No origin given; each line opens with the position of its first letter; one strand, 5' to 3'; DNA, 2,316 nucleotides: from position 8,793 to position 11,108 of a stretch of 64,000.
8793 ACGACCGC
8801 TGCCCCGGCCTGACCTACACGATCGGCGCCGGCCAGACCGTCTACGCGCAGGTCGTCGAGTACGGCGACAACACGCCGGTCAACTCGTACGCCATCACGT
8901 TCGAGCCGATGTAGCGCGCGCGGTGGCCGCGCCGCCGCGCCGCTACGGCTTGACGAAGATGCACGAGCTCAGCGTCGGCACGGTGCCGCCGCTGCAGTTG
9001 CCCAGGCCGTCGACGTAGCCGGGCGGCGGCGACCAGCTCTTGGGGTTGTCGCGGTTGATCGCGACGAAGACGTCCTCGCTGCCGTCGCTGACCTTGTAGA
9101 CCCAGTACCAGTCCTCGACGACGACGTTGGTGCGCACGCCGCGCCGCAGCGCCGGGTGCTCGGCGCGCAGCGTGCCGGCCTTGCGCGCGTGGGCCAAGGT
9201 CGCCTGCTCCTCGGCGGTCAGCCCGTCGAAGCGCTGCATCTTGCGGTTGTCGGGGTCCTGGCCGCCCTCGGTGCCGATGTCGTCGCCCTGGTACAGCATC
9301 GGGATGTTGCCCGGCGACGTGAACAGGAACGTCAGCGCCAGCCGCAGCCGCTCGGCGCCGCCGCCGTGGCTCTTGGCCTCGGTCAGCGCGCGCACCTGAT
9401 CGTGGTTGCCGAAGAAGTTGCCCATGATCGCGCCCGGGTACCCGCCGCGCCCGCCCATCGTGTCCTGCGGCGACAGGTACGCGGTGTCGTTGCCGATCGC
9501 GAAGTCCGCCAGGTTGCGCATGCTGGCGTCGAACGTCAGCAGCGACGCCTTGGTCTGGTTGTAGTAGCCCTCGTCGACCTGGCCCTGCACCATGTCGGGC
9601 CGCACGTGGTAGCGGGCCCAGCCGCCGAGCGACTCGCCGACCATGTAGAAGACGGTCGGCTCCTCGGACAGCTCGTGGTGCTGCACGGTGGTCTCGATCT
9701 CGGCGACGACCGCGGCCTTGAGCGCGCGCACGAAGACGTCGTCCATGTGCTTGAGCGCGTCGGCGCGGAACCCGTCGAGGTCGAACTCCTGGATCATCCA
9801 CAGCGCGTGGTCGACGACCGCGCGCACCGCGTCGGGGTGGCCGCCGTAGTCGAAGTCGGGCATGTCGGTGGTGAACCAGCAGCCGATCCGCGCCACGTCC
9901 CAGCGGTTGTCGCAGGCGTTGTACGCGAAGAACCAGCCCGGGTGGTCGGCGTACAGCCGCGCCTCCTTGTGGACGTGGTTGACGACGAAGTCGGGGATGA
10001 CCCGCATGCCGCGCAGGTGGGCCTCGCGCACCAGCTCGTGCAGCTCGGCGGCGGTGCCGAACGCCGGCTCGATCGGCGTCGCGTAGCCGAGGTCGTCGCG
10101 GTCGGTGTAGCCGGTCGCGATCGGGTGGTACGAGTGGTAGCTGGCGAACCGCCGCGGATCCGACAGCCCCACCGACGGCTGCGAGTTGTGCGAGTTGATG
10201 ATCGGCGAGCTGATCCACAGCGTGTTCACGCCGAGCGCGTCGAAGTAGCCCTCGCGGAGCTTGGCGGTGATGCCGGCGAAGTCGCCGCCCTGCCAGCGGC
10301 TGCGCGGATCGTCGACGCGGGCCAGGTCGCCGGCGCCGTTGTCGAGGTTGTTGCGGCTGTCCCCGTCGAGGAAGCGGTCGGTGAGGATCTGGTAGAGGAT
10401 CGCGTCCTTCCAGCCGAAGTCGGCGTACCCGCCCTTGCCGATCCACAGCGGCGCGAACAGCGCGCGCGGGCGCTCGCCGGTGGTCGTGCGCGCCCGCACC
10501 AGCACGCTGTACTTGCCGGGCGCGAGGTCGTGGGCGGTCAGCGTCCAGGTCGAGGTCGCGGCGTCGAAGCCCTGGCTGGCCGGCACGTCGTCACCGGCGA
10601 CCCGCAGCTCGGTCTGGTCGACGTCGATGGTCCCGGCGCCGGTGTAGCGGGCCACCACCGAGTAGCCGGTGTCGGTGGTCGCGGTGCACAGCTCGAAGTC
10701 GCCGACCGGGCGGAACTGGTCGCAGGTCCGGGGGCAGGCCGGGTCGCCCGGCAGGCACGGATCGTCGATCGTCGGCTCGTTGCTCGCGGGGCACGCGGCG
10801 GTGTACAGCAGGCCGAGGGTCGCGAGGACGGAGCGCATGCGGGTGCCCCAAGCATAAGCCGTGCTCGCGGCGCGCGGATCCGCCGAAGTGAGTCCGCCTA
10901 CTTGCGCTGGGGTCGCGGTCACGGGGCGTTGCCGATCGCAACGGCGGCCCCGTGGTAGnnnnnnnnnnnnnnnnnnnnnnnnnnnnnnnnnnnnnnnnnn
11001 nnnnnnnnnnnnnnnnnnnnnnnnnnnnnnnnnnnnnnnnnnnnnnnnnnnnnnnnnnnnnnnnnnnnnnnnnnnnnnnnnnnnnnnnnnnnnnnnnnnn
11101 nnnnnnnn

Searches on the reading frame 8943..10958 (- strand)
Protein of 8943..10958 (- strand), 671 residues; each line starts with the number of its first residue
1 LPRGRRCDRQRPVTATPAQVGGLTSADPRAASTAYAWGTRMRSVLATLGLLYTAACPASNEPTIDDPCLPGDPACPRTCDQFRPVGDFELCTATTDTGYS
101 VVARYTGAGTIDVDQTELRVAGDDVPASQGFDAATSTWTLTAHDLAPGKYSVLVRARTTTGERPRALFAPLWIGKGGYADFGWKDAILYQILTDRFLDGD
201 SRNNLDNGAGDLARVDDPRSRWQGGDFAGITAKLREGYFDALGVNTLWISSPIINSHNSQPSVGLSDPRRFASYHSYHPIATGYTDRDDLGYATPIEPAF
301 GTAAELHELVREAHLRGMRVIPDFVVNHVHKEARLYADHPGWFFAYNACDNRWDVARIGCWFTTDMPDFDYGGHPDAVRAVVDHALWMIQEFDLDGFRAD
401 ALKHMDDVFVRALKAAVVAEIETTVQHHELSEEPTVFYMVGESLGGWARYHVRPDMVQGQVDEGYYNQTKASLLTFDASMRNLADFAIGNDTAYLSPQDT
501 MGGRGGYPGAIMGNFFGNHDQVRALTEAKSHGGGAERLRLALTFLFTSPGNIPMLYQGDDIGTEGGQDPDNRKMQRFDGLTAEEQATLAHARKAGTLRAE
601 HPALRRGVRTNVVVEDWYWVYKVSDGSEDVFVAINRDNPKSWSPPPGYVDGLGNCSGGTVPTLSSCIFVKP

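Call 33: search_protein_families(library=pfam, proteins=[window:8943-10958:-], max_evalue=0.001)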
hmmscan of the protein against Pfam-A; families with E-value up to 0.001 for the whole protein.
window:8943-10958:- (671 aa): 1 family
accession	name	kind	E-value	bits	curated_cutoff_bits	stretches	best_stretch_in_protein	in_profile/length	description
PF00128.31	Alpha-amylase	-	1.5e-31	110.6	22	1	190-577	1-370/446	Alpha amylase, catalytic domain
